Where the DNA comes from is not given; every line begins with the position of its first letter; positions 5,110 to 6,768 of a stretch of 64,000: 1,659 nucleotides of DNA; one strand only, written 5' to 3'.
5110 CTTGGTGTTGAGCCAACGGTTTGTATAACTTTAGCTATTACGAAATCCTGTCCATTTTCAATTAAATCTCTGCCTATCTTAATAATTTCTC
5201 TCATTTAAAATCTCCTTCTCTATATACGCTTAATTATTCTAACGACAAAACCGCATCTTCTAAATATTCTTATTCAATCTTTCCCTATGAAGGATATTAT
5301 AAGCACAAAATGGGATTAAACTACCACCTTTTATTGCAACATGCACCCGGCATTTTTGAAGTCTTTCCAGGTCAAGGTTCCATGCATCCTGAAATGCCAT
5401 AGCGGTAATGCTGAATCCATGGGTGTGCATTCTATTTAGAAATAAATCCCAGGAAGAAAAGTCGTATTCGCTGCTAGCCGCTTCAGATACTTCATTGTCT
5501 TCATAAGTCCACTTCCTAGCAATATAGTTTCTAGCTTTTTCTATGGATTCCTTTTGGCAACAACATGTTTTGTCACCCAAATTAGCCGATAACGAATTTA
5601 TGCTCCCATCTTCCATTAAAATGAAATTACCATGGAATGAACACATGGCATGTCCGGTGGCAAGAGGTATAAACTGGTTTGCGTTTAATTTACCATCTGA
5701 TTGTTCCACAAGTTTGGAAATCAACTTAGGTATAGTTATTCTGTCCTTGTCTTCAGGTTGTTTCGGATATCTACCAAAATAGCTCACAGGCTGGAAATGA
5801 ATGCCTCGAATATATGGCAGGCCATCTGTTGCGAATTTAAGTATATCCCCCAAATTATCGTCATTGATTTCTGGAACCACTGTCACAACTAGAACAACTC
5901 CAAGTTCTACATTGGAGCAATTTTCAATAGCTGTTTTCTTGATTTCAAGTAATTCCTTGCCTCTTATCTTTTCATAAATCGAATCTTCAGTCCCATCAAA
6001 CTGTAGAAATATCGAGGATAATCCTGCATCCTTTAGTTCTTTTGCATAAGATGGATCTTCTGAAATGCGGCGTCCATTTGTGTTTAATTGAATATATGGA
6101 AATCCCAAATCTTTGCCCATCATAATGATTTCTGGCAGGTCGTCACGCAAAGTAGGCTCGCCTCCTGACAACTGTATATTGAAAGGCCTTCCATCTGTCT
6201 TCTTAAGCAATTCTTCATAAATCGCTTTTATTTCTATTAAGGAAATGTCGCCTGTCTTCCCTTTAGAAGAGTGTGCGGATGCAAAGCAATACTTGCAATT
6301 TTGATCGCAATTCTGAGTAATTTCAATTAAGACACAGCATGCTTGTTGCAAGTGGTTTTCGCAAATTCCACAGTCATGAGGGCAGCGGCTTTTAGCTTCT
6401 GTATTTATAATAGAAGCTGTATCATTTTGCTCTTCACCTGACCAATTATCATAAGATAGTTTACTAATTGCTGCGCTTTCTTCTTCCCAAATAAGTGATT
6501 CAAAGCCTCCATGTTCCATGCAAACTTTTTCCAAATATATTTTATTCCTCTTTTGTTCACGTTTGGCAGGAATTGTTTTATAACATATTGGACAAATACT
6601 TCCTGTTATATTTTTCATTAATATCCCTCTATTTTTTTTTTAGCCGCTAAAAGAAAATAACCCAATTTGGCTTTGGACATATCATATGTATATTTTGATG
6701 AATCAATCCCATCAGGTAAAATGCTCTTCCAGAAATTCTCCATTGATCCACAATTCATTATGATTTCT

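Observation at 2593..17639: Mop-type molybdo-hydroxylase followed by an 11-gene accessory operon of unexplained chemistry: candidate uncharacterised cofactor maturation/modification system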

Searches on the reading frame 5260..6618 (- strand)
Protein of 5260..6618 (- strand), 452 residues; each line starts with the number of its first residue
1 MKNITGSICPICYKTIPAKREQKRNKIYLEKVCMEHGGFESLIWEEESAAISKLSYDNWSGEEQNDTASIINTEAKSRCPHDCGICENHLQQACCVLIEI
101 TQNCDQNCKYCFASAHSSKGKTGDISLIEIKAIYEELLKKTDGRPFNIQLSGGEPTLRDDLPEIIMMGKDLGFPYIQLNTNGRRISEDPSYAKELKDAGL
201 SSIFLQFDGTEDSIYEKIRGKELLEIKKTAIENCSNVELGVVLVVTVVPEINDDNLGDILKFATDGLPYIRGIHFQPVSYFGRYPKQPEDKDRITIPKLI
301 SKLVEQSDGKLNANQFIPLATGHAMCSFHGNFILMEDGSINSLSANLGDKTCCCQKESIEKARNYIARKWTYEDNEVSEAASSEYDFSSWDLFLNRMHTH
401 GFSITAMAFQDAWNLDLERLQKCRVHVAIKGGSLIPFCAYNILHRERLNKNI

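Call 3: search_protein_families(library=ncbifam, proteins=[window:5260-6618:-], max_evalue=0.001)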
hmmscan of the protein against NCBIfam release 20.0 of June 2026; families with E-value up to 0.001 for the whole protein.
window:5260-6618:- (452 aa): 43 families (the best 25 are shown)
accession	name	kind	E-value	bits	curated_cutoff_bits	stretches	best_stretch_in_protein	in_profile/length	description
NF045646.2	rSAM_Se_TrsS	equivalog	3.5e-174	579.5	490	1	5-444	3-433/441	radical SAM (seleno)protein TrsS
NF045702.1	rSAM_GDGT_ether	equivalog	2.7e-109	366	450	2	5-328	2-318/486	tetraether lipid synthase Tes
NF045703.1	rSAM_Tes_intein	exception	8.9e-60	202.5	1700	3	147-329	646-824/1040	tetraether lipid synthase Tes, intein-containing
NF001199.0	PRK00164.2-1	equivalog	3.8e-24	85.4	231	1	96-266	14-178/308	GTP 3',8-cyclase MoaA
TIGR02668.1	moaA_archaeal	equivalog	1.7e-22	79.8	325.25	1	97-266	13-177/303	GTP 3',8-cyclase MoaA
TIGR04347.1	pseudo_SAM_Halo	equivalog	5.5e-20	72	525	1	89-264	33-200/390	TIGR04347 family pseudo-SAM/SPASM protein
TIGR02666.1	moaA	equivalog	1.6e-19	70.1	284.05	1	98-281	14-198/336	GTP 3',8-cyclase MoaA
NF050035.1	rSAM_WgK_link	exception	3.1e-18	65.9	650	1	91-260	6-165/367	radical SAM/SPASM peptide maturase WgkB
TIGR04545.1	rSAM_ahbD_hemeb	equivalog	2.6e-16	60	500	1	98-264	4-163/339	heme b synthase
TIGR04546.1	rSAM_ahbC_deAc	equivalog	3.6e-16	59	650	1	94-262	39-199/390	12,18-didecarboxysiroheme deacetylase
TIGR02109.1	PQQ_syn_pqqE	equivalog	1.6e-15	57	381.35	1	92-264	5-170/358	pyrroloquinoline quinone biosynthesis protein PqqE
TIGR03962.1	mycofact_rSAM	equivalog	2.3e-14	53.3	265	1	89-268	7-178/339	mycofactocin radical SAM maturase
TIGR04054.1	rSAM_NirJ1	equivalog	4.1e-14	52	650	1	94-283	36-215/387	putative heme d1 biosynthesis radical SAM protein NirJ1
TIGR04051.1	rSAM_NirJ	equivalog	6.7e-14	51.6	515.45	1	96-312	4-211/354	heme d1 biosynthesis radical SAM protein NirJ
NF038332.1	rSAM_rare_HxsC4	exception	7.6e-14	51.6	500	1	92-262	12-180/335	radical SAM protein HxsC4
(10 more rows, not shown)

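Call 12: search_protein_families(library=pfam, proteins=[window:5260-6618:-], max_evalue=0.01)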
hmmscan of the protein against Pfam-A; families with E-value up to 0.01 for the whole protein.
window:5260-6618:- (452 aa): 3 families
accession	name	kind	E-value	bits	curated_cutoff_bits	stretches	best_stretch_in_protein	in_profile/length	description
PF04055.27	Radical_SAM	-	5.1e-24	85.8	29.5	1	98-263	1-166/166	Radical SAM superfamily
PF23545.1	Zn_ribbon_HMPTM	-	4.3e-16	58.6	27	1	5-45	5-45/45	HMPTM N-terminal zinc ribbon domain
PF13353.11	Fer4_12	-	0.00017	22.3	22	1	101-160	12-66/137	4Fe-4S single cluster domain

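Call 16: find_encoding_contigs(protein=window:5260-6618:-, flank=10000, max_places=6)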
Protein window:5260-6618:- (452 aa): 6 contigs read that carry it; 4 places shown.
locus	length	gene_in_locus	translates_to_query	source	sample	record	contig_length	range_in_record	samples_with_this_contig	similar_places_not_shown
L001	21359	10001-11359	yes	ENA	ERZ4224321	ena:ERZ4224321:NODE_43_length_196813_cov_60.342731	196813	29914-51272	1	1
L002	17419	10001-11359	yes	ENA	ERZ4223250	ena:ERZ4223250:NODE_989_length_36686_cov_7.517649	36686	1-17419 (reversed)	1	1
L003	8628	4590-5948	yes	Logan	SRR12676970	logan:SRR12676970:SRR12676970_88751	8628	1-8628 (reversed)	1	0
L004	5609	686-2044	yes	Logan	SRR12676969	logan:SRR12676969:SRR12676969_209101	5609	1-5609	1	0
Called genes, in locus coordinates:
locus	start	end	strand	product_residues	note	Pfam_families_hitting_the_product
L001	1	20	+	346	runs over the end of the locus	PF00994:MoCF_biosynth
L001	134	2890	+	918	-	PF01799:Fer2_2, PF01315:Ald_Xan_dh_C, PF02738:MoCoBD_1, PF20256:MoCoBD_2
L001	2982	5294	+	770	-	PF14691:Fer4_20, PF01946:Thi4 (faint), PF01266:DAO (weak), PF07992:Pyr_redox_2 (weak), PF13450:NAD_binding_8 (weak), PF13183:Fer4_8 (weak), PF13534:Fer4_17, PF02754:CCG (weak)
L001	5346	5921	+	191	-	PF01206:TusA, PF02635:DsrE (weak)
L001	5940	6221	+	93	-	PF11823:Se_S_carrier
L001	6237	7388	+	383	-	PF00155:Aminotran_1_2, PF00266:Aminotran_5, PF01212:Beta_elim_lyase, PF01041:DegT_DnrJ_EryC1, PF01053:Cys_Met_Meta_PP (weak)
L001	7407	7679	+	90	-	-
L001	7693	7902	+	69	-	PF24292:DUF7479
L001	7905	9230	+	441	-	PF00501:AMP-binding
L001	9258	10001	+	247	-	PF01209:Ubie_methyltran, PF02353:CMAS (weak), PF07021:MetW, PF13489:Methyltransf_23, PF13847:Methyltransf_31, PF08241:Methyltransf_11, PF08242:Methyltransf_12, PF13649:Methyltransf_25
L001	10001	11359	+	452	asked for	PF23545:Zn_ribbon_HMPTM, PF04055:Radical_SAM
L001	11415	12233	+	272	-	PF02625:XdhC_CoxI, PF13478:XdhC_C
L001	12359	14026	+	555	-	PF12804:NTP_transf_3, PF01966:HD, PF00300:His_Phos_1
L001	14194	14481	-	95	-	PF09851:SHOCT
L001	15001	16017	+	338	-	PF18152:DAHP_snth_FXD, PF00793:DAHP_synth_1, PF03102:NeuB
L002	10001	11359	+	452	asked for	PF23545:Zn_ribbon_HMPTM, PF04055:Radical_SAM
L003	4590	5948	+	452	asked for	PF23545:Zn_ribbon_HMPTM, PF04055:Radical_SAM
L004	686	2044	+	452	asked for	PF23545:Zn_ribbon_HMPTM, PF04055:Radical_SAM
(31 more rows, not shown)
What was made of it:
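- On Molybdopterin-dependent aldehyde oxidoreductase, Mop type (NF045668): Pfam Fer2_2, Ald_Xan_dh_C, MoCoBD_1 and MoCoBD_2 (call 16).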

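Call 17: find_homologous_proteins(query=window:5260-6618:-, max_evalue=1e-30)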
Query window:5260-6618:- (452 aa): 7240 proteins with E <= 1e-30 among 8000 candidates; the best 120 are listed.
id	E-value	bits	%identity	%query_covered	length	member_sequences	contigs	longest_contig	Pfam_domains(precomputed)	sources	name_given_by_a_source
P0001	1.0e-231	787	75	98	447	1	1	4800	PF23545.2,PF04055.28,PF13353.12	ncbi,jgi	jgi:uncharacterized radical SAM superfamily Fe-S cluster-containing enzyme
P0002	7.5e-205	699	64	98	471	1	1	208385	PF23545.2,PF04055.28,PF13353.12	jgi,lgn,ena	-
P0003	2.5e-201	687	65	98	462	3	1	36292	PF23545.2,PF04055.28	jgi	-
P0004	7.2e-201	686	65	98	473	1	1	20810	PF23545.2,PF04055.28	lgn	-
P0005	1.1e-200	685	64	98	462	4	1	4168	PF23545.2,PF04055.28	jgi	-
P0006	3.7e-199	680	63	98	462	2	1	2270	PF23545.2,PF04055.28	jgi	-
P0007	8.5e-198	676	63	98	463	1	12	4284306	PF23545.2,PF04055.28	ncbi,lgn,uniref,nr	ncbi:radical SAM (seleno)protein TrsS [Acetobacterium bakii]|uniref:Radical SAM core domain-containi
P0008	8.1e-182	623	58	99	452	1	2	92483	PF23545.2,PF04055.28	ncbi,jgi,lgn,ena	-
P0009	5.9e-175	600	58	98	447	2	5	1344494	PF23545.2,PF04055.28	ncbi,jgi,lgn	ncbi:MAG: radical SAM (seleno)protein TrsS [Anaerovoracaceae bacterium]|jgi:uncharacterized radical 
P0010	1.4e-170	586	57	97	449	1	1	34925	PF23545.2,PF04055.28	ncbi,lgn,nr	ncbi:MAG: radical SAM protein [Eubacteriaceae bacterium]|nr:radical SAM protein [Eubacteriaceae bact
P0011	5.0e-162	558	53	97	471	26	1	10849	PF23545.2,PF04055.28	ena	-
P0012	1.5e-161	556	55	96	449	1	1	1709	PF23545.2,PF04055.28,PF13353.12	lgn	-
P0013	2.3e-161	556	55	98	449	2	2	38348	PF23545.2,PF04055.28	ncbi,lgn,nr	ncbi:MAG: radical SAM protein [Eubacteriales bacterium]|nr:radical SAM protein [Eubacteriales bacter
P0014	2.3e-159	549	53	99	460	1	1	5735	PF23545.2,PF04055.28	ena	-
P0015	2.6e-159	549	54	98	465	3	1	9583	PF23545.2,PF04055.28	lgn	-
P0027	1.6e-152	526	52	98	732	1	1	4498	PF07021.19,PF13847.13,PF13489.13,PF13649.13,PF23545.2,PF04055.28,PF01209.25,PF08241.19,PF08242.19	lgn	-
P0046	1.9e-141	490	48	97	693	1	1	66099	PF23545.2,PF04055.28,PF18978.6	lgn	-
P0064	6.5e-139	482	49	97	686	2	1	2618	PF07021.19,PF13847.13,PF13489.13,PF13649.13,PF23545.2,PF04055.28,PF01209.25,PF08241.19,PF08242.19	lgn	-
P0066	1.4e-138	480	49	97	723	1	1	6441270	PF23545.2,PF04055.28,PF18978.6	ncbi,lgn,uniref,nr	ncbi:hypothetical protein DCMF_21150 [Candidatus Formimonas warabiya]|uniref:Radical SAM core domain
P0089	8.6e-137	475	46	98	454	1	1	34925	PF23545.2,PF04055.28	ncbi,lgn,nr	ncbi:MAG: radical SAM protein [Eubacteriaceae bacterium]|nr:radical SAM protein [Eubacteriaceae bact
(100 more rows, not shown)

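Call 19: find_related_loci(query=A1, collection=genome_contigs, flank=10000)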
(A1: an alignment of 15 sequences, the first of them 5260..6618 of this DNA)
Query A1 (452 aa) in genome_contigs; peptide patterns used: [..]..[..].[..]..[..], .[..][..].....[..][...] (x = any residue, [..] = any of these).
599 stretches matched a pattern (row limit reached: there are more); 588 encode a relative of the query (tblastn E <= 1e-3); the best 80 are kept; 80 distinct loci.
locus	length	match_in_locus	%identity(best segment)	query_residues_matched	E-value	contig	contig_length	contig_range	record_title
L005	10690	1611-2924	52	5-449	5e-153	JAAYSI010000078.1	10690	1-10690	MAG: Peptococcaceae bacterium isolate AS23ysBPME_312 85633_AS23, whole genome shotgun sequence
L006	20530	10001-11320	53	1-450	4e-146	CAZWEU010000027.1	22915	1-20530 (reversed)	MAG TPA_asm: uncultured Lachnospiraceae bacterium isolate binchicken_co157_158 genome assembly, contig: NODE_4950_length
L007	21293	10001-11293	47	5-442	6e-144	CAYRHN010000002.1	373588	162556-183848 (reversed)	MAG TPA_asm: uncultured Anaerolineaceae bacterium isolate SRP216815_co1_295 genome assembly, contig: NODE_23_length_3735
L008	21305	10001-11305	47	3-445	2e-140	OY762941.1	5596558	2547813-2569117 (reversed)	MAG: uncultured Syntrophobacter sp. isolate 8beb1b32-fcc7-4ae2-b8e9-2f20d438afad genome assembly, chromosome: 1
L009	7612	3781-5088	48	3-445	1e-140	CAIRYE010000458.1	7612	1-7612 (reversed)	MAG: uncultured Anaerolineae bacterium isolate Loclat_bin-13074 genome assembly, contig: bin-13074:458/506, whole genome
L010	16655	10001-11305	46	1-442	7e-140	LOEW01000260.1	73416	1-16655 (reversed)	MAG: Desulfosporosinus sp. BRH_c37 BRHa_1006238, whole genome shotgun sequence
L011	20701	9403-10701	47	3-442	1e-139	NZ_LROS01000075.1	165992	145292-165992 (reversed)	Clostridium ragsdalei P11 CLRAG_contig000075, whole genome shotgun sequence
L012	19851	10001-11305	47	4-446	3e-139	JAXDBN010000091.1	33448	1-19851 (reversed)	MAG: Syntrophomonadaceae bacterium isolate POMEDNA-B19 Raw2_k127_1225626, whole genome shotgun sequence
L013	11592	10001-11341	57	7-446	4e-169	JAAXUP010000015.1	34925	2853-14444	MAG: Eubacteriaceae bacterium isolate W4_Combined_metabat2_052 W4_Combined_metabat2_052_NODE_217, whole genome shotgun s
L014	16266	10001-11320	46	5-446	1e-138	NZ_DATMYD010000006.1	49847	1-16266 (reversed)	MAG: Sporomusa sp. isolate SMAG_U13137 k141_53285, whole genome shotgun sequence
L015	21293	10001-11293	46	5-442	7e-139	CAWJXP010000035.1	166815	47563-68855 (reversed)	MAG: uncultured delta proteobacterium isolate MFD01299.bin.1.111 genome assembly, contig: contig_39271, whole genome sho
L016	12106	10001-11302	46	5-446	6e-139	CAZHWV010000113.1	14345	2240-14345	MAG TPA_asm: uncultured Anaerolinea sp. isolate SRP272421_co3_646 genome assembly, contig: NODE_11524_length_14345_cov_5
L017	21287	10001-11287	48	5-442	2e-138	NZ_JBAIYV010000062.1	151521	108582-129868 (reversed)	Desulfotomaculum sp. 1211_IL3151 NODE_7_length_151521_cov_25.143612, whole genome shotgun sequence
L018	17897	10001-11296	47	5-446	4e-138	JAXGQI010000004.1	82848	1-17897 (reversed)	MAG: Clostridiales bacterium isolate AnMBR.bin322 bin322_4, whole genome shotgun sequence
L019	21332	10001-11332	45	3-446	6e-138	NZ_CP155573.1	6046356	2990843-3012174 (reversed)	Sporomusa silvacetica DSM 10669 chromosome, complete genome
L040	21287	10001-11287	47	5-442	1e-133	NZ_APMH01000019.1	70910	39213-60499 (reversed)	Clostridium tyrobutyricum DSM 2637 = ATCC 25755 = JCM 11008 strain ATCC 25755 contig20, whole genome shotgun sequence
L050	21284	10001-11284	45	5-442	3e-131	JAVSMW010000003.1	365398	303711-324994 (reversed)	MAG: Thermincola sp. isolate NRBC_bin_10V2 Thermincola_NRBC_Contig_03, whole genome shotgun sequence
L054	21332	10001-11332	44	1-442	6e-131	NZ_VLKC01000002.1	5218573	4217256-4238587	Sporomusa sp. KB1 SalpaDRAFT_Scaffold1.2, whole genome shotgun sequence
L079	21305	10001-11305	45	5-442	6e-129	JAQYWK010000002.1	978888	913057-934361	MAG: Desulfovibrio sp. isolate Glu_egg_str_bin110 NODE_2_length_978888_cov_4.634277, whole genome shotgun sequence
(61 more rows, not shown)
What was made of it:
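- The genome-scan loci span Bacillota, Chloroflexota, Desulfobacterota, Nitrospirota, Spirochaetota, Acidobacteriota and Actinomycetota (call 19).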

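Call 31: search_solved_structures(query=window:5260-6618:-, max_evalue=0.00001, show_alignments=1)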
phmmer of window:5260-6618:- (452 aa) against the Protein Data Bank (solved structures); distinct sequences matched with E-value up to 0.00001: 4.
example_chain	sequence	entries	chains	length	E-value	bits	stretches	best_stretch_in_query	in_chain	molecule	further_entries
7tol_A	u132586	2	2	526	4.6e-87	295.7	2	3-320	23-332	glycerol dibiphytanyl glycerol tetraether - macrocyclic archaeol synthase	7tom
2fb2_A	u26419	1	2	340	2.5e-09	39.5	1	98-279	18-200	Molybdenum cofactor biosynthesis protein A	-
1tv7_A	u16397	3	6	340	3.5e-09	39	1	99-279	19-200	Molybdenum cofactor biosynthesis protein A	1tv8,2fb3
6efn_A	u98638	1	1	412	2.7e-06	29.5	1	81-264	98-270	Sporulation killing factor maturation protein SkfB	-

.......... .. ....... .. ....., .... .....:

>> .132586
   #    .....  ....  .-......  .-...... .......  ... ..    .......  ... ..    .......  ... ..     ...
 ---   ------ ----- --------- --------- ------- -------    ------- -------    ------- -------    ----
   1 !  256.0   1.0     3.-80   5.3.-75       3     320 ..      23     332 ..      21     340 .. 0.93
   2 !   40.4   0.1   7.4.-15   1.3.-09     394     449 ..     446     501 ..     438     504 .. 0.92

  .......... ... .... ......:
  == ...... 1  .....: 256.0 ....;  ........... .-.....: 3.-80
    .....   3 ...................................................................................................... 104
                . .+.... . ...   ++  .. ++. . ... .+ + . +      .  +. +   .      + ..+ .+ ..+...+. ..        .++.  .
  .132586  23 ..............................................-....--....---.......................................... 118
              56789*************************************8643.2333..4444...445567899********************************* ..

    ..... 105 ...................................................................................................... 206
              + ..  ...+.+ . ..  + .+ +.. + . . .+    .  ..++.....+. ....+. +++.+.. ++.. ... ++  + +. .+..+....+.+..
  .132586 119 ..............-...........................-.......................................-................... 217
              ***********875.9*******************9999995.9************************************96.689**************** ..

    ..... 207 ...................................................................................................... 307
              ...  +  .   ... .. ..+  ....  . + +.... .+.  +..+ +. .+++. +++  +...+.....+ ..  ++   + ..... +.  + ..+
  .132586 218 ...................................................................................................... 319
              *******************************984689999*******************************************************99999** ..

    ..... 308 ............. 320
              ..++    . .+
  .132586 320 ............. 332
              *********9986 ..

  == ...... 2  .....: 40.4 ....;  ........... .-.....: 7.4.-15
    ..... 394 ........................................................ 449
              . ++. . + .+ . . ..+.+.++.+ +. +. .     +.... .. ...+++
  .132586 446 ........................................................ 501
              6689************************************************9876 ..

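Call 37: search_protein_families(library=pfam, proteins=[P0066, L040:9519-9971:+, L079:9520-9984:+, P0027], max_evalue=0.001)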
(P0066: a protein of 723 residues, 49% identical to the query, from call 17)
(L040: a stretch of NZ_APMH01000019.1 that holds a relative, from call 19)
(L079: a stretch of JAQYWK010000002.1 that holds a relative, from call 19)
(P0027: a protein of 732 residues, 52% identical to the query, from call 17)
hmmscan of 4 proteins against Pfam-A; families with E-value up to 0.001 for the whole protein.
P0066 (723 aa): 3 families
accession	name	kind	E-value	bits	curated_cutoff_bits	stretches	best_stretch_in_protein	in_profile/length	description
PF18978.5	DUF5714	-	5.6e-50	169.7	26.2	1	550-718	2-173/173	Family of unknown function (DUF5714)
PF04055.27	Radical_SAM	-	2.4e-27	96.6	29.5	1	101-259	2-166/166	Radical SAM superfamily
PF23545.1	Zn_ribbon_HMPTM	-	2e-18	66.1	27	1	8-51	2-45/45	HMPTM N-terminal zinc ribbon domain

L040:9519-9971:+ (150 aa): 1 family
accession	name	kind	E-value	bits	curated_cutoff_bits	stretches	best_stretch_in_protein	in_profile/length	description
PF09719.15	C_GCAxxG_C_C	-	1.7e-23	83.4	27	1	16-138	1-118/118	Putative redox-active protein (C_GCAxxG_C_C)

L079:9520-9984:+ (154 aa): 1 family
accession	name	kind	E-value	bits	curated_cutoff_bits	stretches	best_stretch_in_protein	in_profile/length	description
PF09719.15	C_GCAxxG_C_C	-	7.3e-22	78.1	27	1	16-136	1-118/118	Putative redox-active protein (C_GCAxxG_C_C)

P0027 (732 aa): 10 families
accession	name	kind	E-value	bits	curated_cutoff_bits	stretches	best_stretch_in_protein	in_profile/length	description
PF04055.27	Radical_SAM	-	9.3e-24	84.9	29.5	1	369-531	1-166/166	Radical SAM superfamily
PF08241.18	Methyltransf_11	-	1.1e-18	68.1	21.2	1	65-157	1-95/95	Methyltransferase domain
PF23545.1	Zn_ribbon_HMPTM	-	8e-17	61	27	1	278-322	1-45/45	HMPTM N-terminal zinc ribbon domain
PF13847.12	Methyltransf_31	-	4.4e-16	59.3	27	1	61-161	4-113/145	Methyltransferase domain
PF13649.12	Methyltransf_25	-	1e-15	58.6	27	1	65-153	2-97/97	Methyltransferase domain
PF08242.18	Methyltransf_12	-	3.3e-12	47.4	30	1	65-155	1-98/98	Methyltransferase domain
PF13489.12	Methyltransf_23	-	7.9e-12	45.6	27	1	58-196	20-159/164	Methyltransferase domain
PF01209.24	Ubie_methyltran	-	1.1e-05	25.3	20.1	1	54-157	41-151/233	ubiE/COQ5 methyltransferase family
PF07021.18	MetW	-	2e-05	24.7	21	1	58-105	11-58/193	Methionine biosynthesis protein MetW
PF02353.26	CMAS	-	0.00012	22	27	1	53-107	55-109/273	Mycolic acid cyclopropane synthetase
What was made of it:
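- MTase-TrsS fusions exist (calls 17, 37).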
